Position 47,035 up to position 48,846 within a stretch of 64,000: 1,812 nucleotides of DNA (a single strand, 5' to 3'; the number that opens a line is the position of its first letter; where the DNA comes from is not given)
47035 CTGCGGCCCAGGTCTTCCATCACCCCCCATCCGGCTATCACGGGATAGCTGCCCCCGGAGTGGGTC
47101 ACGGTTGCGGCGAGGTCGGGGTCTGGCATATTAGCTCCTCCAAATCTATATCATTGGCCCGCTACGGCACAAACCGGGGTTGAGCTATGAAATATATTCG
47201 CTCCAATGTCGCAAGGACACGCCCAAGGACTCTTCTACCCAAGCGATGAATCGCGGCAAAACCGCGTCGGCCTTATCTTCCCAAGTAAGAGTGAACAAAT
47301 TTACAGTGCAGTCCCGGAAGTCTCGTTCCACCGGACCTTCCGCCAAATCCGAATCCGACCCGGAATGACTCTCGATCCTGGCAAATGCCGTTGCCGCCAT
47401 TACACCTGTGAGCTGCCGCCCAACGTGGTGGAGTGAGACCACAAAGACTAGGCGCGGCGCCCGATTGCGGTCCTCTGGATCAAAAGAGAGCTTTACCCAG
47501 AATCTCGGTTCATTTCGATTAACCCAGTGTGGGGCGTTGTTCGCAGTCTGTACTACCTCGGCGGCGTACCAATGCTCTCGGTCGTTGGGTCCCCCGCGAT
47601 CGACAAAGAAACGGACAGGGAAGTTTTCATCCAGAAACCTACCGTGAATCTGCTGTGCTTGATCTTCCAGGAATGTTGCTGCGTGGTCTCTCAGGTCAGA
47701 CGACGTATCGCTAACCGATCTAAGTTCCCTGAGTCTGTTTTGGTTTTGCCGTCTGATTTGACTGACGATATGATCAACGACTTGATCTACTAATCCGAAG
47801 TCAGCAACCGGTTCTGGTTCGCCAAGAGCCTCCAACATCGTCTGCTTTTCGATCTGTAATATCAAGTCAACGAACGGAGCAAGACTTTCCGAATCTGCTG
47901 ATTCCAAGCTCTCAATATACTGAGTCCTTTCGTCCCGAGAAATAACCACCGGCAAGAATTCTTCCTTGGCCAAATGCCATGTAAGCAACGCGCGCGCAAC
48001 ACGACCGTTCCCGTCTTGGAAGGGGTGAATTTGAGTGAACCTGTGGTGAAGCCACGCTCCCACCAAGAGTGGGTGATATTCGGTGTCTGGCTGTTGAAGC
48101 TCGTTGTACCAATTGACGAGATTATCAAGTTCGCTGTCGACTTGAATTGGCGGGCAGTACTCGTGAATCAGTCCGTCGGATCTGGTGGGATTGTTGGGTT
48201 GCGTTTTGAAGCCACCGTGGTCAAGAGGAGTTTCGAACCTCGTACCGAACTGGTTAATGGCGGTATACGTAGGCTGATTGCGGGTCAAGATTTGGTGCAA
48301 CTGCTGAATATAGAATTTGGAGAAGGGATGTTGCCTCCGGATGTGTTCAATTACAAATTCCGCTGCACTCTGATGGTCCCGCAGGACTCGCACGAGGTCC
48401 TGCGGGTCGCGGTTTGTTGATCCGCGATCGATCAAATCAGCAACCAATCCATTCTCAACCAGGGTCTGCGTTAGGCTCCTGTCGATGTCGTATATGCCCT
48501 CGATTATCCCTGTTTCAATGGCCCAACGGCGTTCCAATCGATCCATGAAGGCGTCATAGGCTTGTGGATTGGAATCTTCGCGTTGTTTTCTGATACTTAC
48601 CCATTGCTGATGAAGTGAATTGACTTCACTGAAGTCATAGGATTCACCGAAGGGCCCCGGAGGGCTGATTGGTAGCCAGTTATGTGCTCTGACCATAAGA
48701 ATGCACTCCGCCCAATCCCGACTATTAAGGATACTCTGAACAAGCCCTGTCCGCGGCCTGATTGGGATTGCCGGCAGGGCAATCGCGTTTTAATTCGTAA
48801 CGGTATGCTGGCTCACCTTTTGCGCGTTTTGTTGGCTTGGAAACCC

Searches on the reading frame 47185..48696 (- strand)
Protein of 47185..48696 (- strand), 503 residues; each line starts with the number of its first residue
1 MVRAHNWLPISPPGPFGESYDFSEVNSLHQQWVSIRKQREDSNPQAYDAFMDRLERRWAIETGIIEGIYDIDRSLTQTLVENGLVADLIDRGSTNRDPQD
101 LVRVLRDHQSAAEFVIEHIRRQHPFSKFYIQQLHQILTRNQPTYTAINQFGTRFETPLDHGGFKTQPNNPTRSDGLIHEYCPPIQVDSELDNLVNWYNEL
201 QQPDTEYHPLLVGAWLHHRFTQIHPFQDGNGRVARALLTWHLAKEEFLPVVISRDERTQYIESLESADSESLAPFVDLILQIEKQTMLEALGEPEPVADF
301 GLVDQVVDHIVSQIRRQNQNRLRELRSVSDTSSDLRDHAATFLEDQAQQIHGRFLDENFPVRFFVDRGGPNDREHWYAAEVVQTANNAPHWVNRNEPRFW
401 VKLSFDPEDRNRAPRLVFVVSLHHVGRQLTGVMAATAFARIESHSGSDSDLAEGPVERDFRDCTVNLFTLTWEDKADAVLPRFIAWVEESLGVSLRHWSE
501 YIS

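Call 71: search_protein_families(library=pfam, proteins=[window:47185-48696:-], max_evalue=0.001)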
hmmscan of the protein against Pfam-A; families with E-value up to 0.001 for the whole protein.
window:47185-48696:- (503 aa): 1 family
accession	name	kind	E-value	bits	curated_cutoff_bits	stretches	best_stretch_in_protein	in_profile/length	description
PF02661.23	Fic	-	2e-18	67.5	24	1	125-242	2-93/93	Fic/DOC family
